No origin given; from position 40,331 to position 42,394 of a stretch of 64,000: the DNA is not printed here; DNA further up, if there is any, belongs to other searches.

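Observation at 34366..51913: SusD-less uptake super-module: LacI + giant TPR + four FG-GAP/ASPIC propellers + TonB-dependent barrel + TPR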

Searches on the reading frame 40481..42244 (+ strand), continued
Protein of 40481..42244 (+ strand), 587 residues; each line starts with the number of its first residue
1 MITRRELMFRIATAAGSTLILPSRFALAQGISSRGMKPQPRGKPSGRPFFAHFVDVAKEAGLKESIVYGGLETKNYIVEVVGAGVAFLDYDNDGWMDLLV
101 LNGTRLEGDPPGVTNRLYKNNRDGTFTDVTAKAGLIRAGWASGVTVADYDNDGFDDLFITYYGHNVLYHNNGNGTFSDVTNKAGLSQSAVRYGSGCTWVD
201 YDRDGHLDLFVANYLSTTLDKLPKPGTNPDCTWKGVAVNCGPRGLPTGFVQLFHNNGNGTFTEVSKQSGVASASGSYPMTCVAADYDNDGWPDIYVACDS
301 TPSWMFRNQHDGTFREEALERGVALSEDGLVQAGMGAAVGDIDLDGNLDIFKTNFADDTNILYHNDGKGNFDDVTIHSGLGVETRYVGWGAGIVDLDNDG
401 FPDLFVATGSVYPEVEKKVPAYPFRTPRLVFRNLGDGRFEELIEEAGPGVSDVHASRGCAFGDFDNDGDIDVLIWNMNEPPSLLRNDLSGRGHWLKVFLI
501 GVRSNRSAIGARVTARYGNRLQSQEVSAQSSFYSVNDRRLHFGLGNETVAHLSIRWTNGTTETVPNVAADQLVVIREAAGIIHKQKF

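Call 82: find_encoding_contigs(protein=P0200, flank=7000, max_places=2)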
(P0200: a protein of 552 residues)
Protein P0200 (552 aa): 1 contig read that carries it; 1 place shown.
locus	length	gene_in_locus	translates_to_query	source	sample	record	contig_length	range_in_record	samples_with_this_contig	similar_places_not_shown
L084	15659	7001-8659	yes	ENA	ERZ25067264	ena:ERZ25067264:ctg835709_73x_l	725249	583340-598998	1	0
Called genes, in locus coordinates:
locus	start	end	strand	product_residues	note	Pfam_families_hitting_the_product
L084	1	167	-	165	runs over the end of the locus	-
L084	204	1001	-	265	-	PF05721:PhyH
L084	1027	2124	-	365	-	PF01408:GFO_IDH_MocA, PF22725:GFO_IDH_MocA_C3, PF02894:GFO_IDH_MocA_C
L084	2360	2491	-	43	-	-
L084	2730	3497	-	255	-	PF13385:Laminin_G_3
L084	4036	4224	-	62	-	-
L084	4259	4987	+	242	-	PF03781:FGE-sulfatase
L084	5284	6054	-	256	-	PF13385:Laminin_G_3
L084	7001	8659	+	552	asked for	PF01839:FG-GAP (faint), PF13517:FG-GAP_3, PF07593:UnbV_ASPIC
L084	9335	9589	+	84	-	PF02597:ThiS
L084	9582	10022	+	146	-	PF02391:MoaE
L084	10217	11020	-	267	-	PF13385:Laminin_G_3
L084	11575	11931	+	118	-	PF04024:PspC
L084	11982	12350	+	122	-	PF04024:PspC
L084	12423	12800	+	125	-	PF04024:PspC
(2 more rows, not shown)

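Call 83: find_encoding_contigs(protein=P0140, flank=7000, max_places=1)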
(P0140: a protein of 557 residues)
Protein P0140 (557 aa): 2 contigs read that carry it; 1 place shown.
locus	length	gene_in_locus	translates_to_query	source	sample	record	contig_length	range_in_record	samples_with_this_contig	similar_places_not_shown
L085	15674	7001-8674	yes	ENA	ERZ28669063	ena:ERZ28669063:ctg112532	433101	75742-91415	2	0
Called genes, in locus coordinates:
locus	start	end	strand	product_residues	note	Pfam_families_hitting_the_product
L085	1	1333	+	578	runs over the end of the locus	PF00355:Rieske, PF13806:Rieske_2 (weak), PF22543:Rieske_4 (weak), PF02776:TPP_enzyme_N, PF00205:TPP_enzyme_M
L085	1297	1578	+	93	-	PF02775:TPP_enzyme_C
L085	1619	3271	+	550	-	PF00355:Rieske, PF01645:Glu_synthase, PF01070:FMN_dh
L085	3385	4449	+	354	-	-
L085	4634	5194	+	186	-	-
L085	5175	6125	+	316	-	PF25183:OMP_b-brl_4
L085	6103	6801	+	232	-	PF25183:OMP_b-brl_4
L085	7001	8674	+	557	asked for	PF01839:FG-GAP (faint), PF13517:FG-GAP_3, PF07593:UnbV_ASPIC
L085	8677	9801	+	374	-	-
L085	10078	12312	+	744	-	PF01839:FG-GAP (faint), PF13517:FG-GAP_3, PF07593:UnbV_ASPIC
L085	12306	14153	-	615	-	PF01839:FG-GAP (faint), PF13517:FG-GAP_3, PF07593:UnbV_ASPIC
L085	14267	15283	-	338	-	PF04733:Coatomer_E (weak), PF12569:NatA_aux_su (faint), PF13176:TPR_7 (faint), PF13371:TPR_9 (faint), PF13424:TPR_12 (faint), PF23914:TPR_CcmH_CycH (faint), PF13432:TPR_16, PF14559:TPR_19, +14 more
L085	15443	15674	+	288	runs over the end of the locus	PF02826:2-Hacid_dh_C (weak), PF03446:NAD_binding_2, PF03807:F420_oxidored (weak), PF14833:NAD_binding_11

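Call 84: find_encoding_contigs(protein=P0170, flank=7000, max_places=1)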
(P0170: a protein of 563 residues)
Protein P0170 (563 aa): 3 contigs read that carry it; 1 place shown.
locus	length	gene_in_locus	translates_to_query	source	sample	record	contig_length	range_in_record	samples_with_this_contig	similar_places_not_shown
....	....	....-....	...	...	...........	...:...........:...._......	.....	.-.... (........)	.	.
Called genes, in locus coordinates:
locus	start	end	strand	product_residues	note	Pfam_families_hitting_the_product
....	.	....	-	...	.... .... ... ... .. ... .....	-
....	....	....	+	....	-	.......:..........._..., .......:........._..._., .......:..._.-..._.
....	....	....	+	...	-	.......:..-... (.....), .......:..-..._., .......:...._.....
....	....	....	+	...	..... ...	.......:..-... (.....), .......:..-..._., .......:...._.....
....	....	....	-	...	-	?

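Call 85: find_encoding_contigs(protein=P0229, flank=7000, max_places=1)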
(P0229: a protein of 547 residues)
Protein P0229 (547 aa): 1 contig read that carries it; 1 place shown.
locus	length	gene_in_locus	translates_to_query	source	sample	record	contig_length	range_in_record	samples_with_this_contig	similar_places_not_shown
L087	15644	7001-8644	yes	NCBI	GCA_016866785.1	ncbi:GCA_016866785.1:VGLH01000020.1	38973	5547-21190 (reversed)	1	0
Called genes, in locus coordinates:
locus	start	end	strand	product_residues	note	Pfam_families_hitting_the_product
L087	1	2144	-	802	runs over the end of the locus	PF02190:LON_substr_bdg, PF00004:AAA, PF07728:AAA_5, PF22667:Lon_lid, PF05362:Lon_C, PF13541:ChlI (weak)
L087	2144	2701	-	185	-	PF00011:HSP20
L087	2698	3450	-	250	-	PF00535:Glycos_transf_2, PF13641:Glyco_tranf_2_3 (weak)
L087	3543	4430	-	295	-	PF13385:Laminin_G_3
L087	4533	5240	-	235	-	PF13483:Lactamase_B_3, PF00753:Lactamase_B (weak), PF12706:Lactamase_B_2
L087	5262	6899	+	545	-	PF13371:TPR_9 (faint), PF13428:TPR_14 (faint), PF00515:TPR_1 (faint), PF07719:TPR_2 (faint), PF13432:TPR_16 (weak), PF14559:TPR_19 (weak), PF23914:TPR_CcmH_CycH (weak), PF13424:TPR_12 (weak), +5 more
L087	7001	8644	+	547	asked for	PF01839:FG-GAP (faint), PF13517:FG-GAP_3, PF07593:UnbV_ASPIC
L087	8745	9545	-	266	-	PF13385:Laminin_G_3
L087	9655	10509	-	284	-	PF13385:Laminin_G_3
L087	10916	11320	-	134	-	-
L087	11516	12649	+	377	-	PF01408:GFO_IDH_MocA, PF22725:GFO_IDH_MocA_C3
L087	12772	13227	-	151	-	-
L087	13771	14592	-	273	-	-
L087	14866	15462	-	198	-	-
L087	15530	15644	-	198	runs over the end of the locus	PF18935:DUF5683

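Call 86: find_encoding_contigs(protein=P0267, flank=7000, max_places=1)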
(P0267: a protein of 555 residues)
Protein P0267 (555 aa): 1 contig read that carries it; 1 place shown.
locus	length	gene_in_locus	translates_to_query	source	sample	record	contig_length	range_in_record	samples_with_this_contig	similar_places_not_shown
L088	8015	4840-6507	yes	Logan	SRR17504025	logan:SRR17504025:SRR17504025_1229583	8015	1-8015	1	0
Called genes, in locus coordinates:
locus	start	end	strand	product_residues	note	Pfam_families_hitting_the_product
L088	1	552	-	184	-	?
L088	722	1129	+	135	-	-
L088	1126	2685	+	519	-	PF03853:YjeF_N, PF01256:Carb_kinase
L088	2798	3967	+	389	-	PF12895:ANAPC3, PF23914:TPR_CcmH_CycH (weak), PF14559:TPR_19 (weak), PF13432:TPR_16 (weak), PF25063:ARM_TT21_C (weak), PF12895:ANAPC3 (weak), PF13414:TPR_11 (weak), PF00515:TPR_1 (weak), +16 more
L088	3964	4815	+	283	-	PF03781:FGE-sulfatase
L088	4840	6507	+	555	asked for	PF01839:FG-GAP (faint), PF13517:FG-GAP_3, PF07593:UnbV_ASPIC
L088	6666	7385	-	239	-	-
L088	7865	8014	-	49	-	?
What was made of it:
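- FGE-sulfatase and Laminin_G_3 are neighbours in other lineages (calls 82, 85, 86).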

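Call 87: search_protein_families(library=pfam, proteins=[L083:5907-6977:+, L083:108-1190:-, L085:8677-9798:+, L085:3385-4446:+], max_evalue=0.01)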
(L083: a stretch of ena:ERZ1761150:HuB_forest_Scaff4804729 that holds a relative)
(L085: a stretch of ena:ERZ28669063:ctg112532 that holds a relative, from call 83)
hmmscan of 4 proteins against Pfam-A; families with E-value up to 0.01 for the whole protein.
L083:5907-6977:+ (357 aa): 29 families (the best 25 are shown)
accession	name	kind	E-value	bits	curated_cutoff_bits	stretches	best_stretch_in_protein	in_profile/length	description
PF13414.12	TPR_11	-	2.5e-52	174.8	26.8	6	85-120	7-42/42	TPR repeat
PF07719.23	TPR_2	-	2.1e-47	155.8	27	4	72-104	1-33/34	Tetratricopeptide repeat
PF00515.34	TPR_1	-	4e-46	153.5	27.8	3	72-105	1-34/34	Tetratricopeptide repeat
PF13181.12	TPR_8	-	2e-38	127.7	25.7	2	72-104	1-33/34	Tetratricopeptide repeat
PF13432.12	TPR_16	-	1.3e-34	118.7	32.7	5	82-138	7-63/65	Tetratricopeptide repeat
PF13431.12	TPR_17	-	7.7e-34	113.6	24.4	3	232-262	3-33/34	Tetratricopeptide repeat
PF14559.12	TPR_19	-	2e-27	95.7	25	6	222-277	5-60/68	Tetratricopeptide repeat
PF13428.12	TPR_14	-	3.1e-27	92.7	23.5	4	242-281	1-40/44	Tetratricopeptide repeat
PF13424.12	TPR_12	-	7.6e-24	84.1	30.1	3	213-272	8-75/77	Tetratricopeptide repeat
PF13176.12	TPR_7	-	9.2e-22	75.7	27.9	1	142-172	1-31/36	Tetratricopeptide repeat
PF13174.12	TPR_6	-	1.1e-21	76.4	26.3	1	108-137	2-31/33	Tetratricopeptide repeat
PF13371.12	TPR_9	-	8.5e-16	58.2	35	2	188-244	9-65/73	Tetratricopeptide repeat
PF23914.1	TPR_CcmH_CycH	-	2.8e-14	53.7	42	2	38-168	16-149/158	Cytochrome c-type biogenesis protein H TPR domain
PF12895.13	ANAPC3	-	1.1e-13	51.7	27.2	3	221-301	2-81/82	Anaphase-promoting complex, cyclosome, subunit 3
PF13374.12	TPR_10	-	9.9e-12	44.9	27.5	0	79-102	9-32/42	Tetratricopeptide repeat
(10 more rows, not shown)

L083:108-1190:- (361 aa): 28 families (the best 25 are shown)
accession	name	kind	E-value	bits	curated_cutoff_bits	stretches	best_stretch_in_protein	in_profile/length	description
PF07719.23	TPR_2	-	9.7e-41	135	27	3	206-236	3-33/34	Tetratricopeptide repeat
PF13432.12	TPR_16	-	5e-37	126.4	32.7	6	175-232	2-59/65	Tetratricopeptide repeat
PF13431.12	TPR_17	-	8.7e-33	110.3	24.4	2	295-325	2-32/34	Tetratricopeptide repeat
PF14559.12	TPR_19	-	1e-30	106.3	25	6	45-102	2-59/68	Tetratricopeptide repeat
PF13414.12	TPR_11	-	1.2e-30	105.3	26.8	3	75-112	1-38/42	TPR repeat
PF13181.12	TPR_8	-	2.1e-30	102.7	25.7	2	69-100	2-33/34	Tetratricopeptide repeat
PF13428.12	TPR_14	-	1.4e-28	96.8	23.5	4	171-212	2-43/44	Tetratricopeptide repeat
PF00515.34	TPR_1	-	1.3e-23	82.2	27.8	1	205-236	2-33/34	Tetratricopeptide repeat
PF13174.12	TPR_6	-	1.4e-23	82.3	26.3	0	140-168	4-32/33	Tetratricopeptide repeat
PF12895.13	ANAPC3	-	4.8e-21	75.3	27.2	1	222-298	7-82/82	Anaphase-promoting complex, cyclosome, subunit 3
PF23914.1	TPR_CcmH_CycH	-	6.6e-18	65.5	42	2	190-294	36-143/158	Cytochrome c-type biogenesis protein H TPR domain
PF13176.12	TPR_7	-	1.5e-15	56.3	27.9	1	206-239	1-34/36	Tetratricopeptide repeat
PF13371.12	TPR_9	-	2.1e-15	56.9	35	4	143-206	2-65/73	Tetratricopeptide repeat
PF14561.12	TPR_20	-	1.1e-14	54.9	25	0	118-164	4-50/90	Tetratricopeptide repeat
PF03704.23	BTAD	-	1.2e-13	52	22.1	2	140-232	35-124/146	Bacterial transcriptional activator domain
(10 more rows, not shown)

L085:8677-9798:+ (374 aa): 35 families (the best 25 are shown)
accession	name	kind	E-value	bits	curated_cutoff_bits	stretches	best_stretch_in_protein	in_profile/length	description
PF07719.23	TPR_2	-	4.1e-46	151.7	27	4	65-95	1-31/34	Tetratricopeptide repeat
PF00515.34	TPR_1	-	5.7e-38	127.7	27.8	3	65-95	1-31/34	Tetratricopeptide repeat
PF13432.12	TPR_16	-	2.8e-35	120.8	32.7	6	273-332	6-64/65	Tetratricopeptide repeat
PF14559.12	TPR_19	-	3.4e-35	120.6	25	3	109-168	1-60/68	Tetratricopeptide repeat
PF13414.12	TPR_11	-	3.5e-34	116.7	26.8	4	273-311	3-41/42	TPR repeat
PF13181.12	TPR_8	-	2.3e-31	105.7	25.7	2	299-327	2-30/34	Tetratricopeptide repeat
PF13428.12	TPR_14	-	9.6e-31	103.5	23.5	3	265-306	2-43/44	Tetratricopeptide repeat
PF13431.12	TPR_17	-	3.9e-28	95.8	24.4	2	287-318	2-33/34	Tetratricopeptide repeat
PF13424.12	TPR_12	-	7.2e-27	93.8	30.1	2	300-359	5-69/77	Tetratricopeptide repeat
PF13176.12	TPR_7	-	2.7e-20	71.1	27.9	1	67-97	1-31/36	Tetratricopeptide repeat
PF13371.12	TPR_9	-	4.9e-19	68.5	35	1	41-97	5-61/73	Tetratricopeptide repeat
PF13174.12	TPR_6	-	1.2e-18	66.9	26.3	0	337-360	2-25/33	Tetratricopeptide repeat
PF23914.1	TPR_CcmH_CycH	-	4.3e-17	62.8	42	3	69-159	54-147/158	Cytochrome c-type biogenesis protein H TPR domain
PF24575.1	TPR_Slam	-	5.4e-15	56.1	35.2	0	271-321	54-104/104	Surface lipoprotein assembly modifier, N-terminal TPR repeats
PF07721.20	TPR_4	-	7.8e-15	54.4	27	0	66-86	2-22/26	Tetratricopeptide repeat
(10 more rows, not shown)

L085:3385-4446:+ (354 aa): 25 families
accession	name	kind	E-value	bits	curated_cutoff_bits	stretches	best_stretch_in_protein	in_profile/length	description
PF21783.3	YNCE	-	5.6e-25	88.8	27.1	2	110-220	219-331/339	YNCE-like beta-propeller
PF10282.15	Lactonase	-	8.5e-19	68.4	21.7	2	178-335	148-324/344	Lactonase, 7-bladed beta-propeller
PF25174.1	Beta-prop_THOC3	-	2.9e-17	63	305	2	159-345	75-256/272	THOC3 beta-propeller domain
PF02239.22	Cytochrom_D1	-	2.7e-15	56.2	25.5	3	154-257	249-358/368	Cytochrome D1 heme domain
PF16819.11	DUF5074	-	8.7e-12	45.2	27.2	1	109-213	115-223/353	Domain of unknown function (DUF5074)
PF23414.1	Beta-prop_EML_2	-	4.4e-11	43.1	90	1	154-226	21-93/266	Echinoderm microtubule-associated protein second beta-propeller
PF08450.18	SGL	-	2.8e-09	37.4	26.3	1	281-335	115-167/246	SMP-30/Gluconolactonase/LRE-like region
PF25168.1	Beta-prop_WDR36-Utp21_2nd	-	7.4e-09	35.8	84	1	113-227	181-294/335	WDR36/Utp21 second beta-propeller domain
PF07676.18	PD40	-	3e-08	33.8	20.9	0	177-196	13-33/38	WD40-like Beta Propeller Repeat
PF24814.1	WD40_Prp19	-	5.3e-07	29.4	320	1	112-225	158-271/281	Prp19 WD40 domain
PF01731.26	Arylesterase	-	7.6e-07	29.7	21.3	0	161-202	42-83/86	Arylesterase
PF12894.13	ANAPC4_WD40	-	1.2e-05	25.9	22.9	0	306-345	43-81/91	Anaphase-promoting complex subunit 4 WD40 domain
PF13970.12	DUF4221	-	2.3e-05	24.6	23.4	0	139-214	30-113/311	Domain of unknown function (DUF4221)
PF24684.1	Vgb_lyase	-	2.8e-05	23.5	50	1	173-348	13-185/290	Virginiamycin B lyase family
PF13449.12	Phytase-like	-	8.4e-05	23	27.6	1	126-262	63-211/284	Esterase-like activity of phytase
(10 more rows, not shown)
